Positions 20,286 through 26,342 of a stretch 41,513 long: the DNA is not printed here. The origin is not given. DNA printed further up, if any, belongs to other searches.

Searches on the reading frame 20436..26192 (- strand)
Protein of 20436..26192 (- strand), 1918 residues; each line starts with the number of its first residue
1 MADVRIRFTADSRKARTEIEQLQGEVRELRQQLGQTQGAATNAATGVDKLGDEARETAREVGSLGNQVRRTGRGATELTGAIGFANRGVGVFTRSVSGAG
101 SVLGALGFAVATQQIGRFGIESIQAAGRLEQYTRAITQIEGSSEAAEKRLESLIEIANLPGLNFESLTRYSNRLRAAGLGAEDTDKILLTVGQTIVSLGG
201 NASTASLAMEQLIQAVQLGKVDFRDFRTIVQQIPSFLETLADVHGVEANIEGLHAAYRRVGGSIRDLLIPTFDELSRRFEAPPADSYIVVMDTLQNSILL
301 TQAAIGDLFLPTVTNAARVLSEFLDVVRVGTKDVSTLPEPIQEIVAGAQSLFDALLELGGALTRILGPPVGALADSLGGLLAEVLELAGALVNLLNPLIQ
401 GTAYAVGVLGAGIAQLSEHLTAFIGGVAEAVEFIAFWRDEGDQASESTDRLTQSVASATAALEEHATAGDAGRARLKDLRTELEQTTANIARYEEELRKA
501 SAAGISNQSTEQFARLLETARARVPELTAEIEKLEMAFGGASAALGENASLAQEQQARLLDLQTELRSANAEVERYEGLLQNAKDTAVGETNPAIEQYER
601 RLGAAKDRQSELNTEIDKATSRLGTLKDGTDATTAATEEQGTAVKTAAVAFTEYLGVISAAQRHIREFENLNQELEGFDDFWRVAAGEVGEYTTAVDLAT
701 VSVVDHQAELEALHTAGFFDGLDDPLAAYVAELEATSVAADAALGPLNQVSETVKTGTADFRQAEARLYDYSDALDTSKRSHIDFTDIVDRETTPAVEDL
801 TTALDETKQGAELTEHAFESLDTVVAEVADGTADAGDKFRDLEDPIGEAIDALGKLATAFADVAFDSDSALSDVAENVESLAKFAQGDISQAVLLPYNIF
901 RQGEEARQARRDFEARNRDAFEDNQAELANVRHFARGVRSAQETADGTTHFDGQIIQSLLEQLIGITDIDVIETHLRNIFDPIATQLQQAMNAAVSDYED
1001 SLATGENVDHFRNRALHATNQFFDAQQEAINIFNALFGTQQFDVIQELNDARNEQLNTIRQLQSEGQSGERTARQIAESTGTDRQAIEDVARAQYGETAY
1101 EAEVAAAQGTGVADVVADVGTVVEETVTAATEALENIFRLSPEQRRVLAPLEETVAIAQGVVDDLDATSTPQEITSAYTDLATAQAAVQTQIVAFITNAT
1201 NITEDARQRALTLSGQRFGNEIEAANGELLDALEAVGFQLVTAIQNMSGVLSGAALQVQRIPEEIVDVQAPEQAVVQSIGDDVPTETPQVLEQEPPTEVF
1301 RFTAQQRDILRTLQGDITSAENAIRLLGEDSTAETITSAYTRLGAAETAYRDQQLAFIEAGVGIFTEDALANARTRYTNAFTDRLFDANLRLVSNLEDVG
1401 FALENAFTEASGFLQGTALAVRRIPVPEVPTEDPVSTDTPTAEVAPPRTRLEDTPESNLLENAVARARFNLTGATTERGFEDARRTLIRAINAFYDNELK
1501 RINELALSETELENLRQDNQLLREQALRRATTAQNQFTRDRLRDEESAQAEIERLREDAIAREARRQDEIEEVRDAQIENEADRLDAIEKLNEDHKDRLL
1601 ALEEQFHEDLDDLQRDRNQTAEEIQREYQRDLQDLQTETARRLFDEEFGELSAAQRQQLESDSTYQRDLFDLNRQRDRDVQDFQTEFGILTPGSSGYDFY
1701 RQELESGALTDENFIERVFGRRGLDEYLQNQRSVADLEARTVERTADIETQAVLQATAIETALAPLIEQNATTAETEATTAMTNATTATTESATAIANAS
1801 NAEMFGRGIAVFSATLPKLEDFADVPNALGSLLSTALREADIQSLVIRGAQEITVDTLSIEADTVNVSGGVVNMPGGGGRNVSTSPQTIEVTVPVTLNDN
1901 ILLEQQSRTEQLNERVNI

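Call 79: search_protein_families(library=pfam, proteins=[window:20436-26192:-], max_evalue=0.001)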
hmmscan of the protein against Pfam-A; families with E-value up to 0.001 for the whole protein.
window:20436-26192:- (1918 aa): 1 family
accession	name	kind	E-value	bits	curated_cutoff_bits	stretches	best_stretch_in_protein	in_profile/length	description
PF20155.4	TMP_3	-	1.8e-17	64.1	41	1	123-247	4-132/192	Tape measure protein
